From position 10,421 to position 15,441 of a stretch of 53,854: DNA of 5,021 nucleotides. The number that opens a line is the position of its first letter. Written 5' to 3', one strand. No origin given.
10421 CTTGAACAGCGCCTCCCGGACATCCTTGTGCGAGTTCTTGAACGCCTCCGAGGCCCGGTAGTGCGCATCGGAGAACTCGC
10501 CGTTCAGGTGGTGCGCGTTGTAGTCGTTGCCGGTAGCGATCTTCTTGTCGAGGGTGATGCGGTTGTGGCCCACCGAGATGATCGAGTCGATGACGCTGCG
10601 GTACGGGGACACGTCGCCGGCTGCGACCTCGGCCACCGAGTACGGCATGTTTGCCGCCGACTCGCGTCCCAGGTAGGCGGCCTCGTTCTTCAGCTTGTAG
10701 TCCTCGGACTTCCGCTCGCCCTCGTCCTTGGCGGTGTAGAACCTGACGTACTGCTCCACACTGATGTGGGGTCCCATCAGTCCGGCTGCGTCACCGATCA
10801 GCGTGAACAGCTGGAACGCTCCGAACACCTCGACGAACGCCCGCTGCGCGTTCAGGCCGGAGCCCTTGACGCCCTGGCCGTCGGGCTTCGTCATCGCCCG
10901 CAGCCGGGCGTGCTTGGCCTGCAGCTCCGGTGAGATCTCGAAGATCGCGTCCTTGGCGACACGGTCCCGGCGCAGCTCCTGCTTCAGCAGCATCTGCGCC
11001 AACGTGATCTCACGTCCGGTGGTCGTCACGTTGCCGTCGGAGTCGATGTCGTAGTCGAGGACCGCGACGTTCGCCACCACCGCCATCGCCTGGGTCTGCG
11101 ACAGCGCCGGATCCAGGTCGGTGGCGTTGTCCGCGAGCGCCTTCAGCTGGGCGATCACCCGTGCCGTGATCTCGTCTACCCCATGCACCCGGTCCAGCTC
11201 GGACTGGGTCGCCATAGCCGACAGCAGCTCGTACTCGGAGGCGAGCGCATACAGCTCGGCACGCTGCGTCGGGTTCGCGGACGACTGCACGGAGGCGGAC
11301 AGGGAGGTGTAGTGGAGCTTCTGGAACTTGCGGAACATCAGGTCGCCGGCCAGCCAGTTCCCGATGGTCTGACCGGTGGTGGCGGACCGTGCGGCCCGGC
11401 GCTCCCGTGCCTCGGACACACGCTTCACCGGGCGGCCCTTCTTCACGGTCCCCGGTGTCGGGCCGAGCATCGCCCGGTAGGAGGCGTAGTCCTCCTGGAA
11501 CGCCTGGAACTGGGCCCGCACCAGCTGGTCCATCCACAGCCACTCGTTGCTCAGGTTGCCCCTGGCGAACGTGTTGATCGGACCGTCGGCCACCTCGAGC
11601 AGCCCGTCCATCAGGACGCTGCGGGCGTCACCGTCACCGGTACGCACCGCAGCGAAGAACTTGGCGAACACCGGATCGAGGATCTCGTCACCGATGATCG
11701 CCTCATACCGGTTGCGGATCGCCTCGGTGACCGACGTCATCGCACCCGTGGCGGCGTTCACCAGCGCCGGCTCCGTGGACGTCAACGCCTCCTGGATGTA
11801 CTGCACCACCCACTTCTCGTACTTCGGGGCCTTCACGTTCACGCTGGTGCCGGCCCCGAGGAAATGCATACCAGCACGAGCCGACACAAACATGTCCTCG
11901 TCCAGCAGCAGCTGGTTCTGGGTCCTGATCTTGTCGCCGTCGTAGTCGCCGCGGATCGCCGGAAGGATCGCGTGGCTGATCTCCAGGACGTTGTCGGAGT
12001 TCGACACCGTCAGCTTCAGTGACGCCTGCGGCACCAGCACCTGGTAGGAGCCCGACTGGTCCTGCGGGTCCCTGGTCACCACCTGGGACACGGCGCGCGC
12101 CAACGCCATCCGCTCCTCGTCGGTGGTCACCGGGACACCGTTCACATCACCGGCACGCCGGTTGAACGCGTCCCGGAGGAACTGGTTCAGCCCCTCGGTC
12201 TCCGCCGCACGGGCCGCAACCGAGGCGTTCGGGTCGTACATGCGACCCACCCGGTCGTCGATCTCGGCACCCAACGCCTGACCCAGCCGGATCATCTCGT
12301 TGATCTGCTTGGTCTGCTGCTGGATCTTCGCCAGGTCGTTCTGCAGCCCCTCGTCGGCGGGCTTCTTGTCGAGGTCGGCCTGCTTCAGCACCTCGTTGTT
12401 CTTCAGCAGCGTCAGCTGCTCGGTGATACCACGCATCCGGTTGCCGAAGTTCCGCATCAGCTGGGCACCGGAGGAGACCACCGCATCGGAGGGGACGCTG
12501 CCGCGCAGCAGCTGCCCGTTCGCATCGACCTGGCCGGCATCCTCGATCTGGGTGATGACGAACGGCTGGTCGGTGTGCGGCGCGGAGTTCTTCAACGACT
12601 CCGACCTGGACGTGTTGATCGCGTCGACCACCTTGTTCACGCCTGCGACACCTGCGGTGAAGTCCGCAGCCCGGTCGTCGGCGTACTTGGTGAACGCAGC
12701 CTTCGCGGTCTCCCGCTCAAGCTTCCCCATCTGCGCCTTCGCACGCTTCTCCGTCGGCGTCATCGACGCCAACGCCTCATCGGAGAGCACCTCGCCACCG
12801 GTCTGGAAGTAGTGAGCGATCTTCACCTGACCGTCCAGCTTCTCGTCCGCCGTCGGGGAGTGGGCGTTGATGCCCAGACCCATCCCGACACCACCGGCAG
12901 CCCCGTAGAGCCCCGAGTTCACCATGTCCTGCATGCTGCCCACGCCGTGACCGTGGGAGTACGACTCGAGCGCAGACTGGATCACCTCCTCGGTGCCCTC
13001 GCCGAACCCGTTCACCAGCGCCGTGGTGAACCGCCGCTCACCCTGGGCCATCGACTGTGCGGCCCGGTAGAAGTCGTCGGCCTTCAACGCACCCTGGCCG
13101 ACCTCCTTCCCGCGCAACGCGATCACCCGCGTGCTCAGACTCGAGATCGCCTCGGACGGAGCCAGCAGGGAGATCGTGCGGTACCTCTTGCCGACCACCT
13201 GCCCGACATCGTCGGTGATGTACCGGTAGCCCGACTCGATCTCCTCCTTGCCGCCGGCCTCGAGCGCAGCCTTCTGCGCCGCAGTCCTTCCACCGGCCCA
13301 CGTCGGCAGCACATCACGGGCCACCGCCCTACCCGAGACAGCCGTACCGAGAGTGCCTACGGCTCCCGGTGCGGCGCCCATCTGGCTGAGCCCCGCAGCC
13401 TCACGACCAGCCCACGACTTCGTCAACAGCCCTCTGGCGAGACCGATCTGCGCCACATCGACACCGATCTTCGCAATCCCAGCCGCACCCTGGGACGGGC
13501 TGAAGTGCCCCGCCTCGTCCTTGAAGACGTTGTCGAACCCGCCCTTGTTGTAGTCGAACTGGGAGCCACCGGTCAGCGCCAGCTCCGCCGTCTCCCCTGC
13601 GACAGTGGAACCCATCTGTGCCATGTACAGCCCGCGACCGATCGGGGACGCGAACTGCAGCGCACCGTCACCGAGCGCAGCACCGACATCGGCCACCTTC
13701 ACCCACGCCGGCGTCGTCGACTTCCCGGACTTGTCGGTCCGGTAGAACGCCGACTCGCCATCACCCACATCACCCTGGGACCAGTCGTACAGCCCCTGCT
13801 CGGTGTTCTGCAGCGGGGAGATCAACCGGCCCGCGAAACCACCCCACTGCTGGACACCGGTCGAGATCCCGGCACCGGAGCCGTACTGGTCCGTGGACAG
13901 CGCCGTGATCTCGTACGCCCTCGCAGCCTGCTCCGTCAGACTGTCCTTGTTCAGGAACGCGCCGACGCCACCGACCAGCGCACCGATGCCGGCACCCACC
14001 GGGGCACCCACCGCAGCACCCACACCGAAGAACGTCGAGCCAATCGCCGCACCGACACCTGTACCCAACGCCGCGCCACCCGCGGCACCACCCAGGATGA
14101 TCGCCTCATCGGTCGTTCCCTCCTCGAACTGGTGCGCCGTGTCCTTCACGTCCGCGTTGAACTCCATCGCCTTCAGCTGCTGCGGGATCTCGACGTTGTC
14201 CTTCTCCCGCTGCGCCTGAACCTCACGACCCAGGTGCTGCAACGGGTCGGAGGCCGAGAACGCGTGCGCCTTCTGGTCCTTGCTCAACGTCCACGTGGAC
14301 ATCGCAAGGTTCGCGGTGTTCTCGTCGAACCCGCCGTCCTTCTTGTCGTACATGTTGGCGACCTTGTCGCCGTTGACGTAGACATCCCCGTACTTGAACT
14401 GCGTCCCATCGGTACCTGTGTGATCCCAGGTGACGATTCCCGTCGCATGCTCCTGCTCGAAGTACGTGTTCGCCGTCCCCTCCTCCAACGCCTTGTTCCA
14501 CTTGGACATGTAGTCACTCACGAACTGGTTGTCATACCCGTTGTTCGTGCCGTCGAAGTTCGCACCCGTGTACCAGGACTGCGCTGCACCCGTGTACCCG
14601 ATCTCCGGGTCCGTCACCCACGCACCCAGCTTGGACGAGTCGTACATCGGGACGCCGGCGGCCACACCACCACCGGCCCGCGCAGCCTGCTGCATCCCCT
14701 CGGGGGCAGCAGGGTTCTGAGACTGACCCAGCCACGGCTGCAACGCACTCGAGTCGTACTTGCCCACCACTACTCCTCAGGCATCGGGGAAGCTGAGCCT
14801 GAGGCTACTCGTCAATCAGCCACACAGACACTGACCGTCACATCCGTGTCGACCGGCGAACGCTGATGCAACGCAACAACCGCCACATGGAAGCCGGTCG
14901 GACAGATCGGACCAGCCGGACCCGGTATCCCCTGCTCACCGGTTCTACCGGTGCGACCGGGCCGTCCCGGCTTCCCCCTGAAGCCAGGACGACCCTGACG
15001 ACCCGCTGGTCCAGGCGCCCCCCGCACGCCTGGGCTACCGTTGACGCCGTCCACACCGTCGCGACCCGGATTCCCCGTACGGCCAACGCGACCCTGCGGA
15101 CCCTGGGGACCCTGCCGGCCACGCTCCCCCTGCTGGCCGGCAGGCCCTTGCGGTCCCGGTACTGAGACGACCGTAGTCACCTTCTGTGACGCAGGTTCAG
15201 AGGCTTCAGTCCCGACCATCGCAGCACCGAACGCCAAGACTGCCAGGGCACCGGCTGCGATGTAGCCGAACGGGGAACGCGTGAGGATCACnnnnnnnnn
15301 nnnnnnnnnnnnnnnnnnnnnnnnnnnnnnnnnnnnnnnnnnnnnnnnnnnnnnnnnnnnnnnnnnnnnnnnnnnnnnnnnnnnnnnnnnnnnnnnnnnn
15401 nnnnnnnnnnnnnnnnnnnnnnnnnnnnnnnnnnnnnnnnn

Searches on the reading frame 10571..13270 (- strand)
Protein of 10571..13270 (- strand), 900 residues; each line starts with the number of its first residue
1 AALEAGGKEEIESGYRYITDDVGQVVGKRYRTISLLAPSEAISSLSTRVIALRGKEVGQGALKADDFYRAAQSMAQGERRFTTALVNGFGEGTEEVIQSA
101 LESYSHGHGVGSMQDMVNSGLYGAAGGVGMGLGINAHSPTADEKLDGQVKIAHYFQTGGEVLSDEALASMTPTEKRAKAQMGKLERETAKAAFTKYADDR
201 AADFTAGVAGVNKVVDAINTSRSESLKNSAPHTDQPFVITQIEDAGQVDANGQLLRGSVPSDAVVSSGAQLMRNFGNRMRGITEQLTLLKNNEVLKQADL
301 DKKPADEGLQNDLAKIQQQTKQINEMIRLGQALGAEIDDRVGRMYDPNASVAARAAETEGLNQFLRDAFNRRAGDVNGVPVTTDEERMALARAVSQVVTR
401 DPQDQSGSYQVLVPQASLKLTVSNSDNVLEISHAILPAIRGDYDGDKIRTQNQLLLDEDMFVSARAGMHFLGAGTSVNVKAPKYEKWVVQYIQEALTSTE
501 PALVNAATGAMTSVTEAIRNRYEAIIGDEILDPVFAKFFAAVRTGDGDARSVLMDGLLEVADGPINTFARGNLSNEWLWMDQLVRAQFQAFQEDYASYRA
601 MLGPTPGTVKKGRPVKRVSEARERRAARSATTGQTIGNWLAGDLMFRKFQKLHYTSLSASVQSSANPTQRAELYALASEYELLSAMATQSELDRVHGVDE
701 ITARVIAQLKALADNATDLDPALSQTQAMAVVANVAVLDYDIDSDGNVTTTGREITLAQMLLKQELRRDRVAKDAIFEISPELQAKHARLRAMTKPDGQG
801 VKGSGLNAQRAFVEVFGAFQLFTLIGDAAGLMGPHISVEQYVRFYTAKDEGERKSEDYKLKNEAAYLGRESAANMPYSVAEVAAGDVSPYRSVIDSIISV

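Call 42: search_solved_structures(query=window:10571-13270:-, max_evalue=1, show_alignments=2)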
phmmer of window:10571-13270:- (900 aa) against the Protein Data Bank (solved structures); distinct sequences matched with E-value up to 1: 0.

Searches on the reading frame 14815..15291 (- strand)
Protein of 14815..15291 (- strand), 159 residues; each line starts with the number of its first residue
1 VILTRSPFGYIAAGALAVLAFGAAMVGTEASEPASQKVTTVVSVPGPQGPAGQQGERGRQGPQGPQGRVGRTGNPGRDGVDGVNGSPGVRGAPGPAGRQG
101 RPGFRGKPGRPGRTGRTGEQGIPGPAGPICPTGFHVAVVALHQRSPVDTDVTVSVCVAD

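Call 17: search_protein_families(library=pfam, proteins=[window:14815-15291:-], max_evalue=0.1)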
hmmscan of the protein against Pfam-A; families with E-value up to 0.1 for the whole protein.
window:14815-15291:- (159 aa): 1 family
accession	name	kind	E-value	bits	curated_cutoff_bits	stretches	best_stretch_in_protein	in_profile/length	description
PF01391.23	Collagen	-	1.6e-15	57.1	27.2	2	45-97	3-55/60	Collagen triple helix repeat (20 copies)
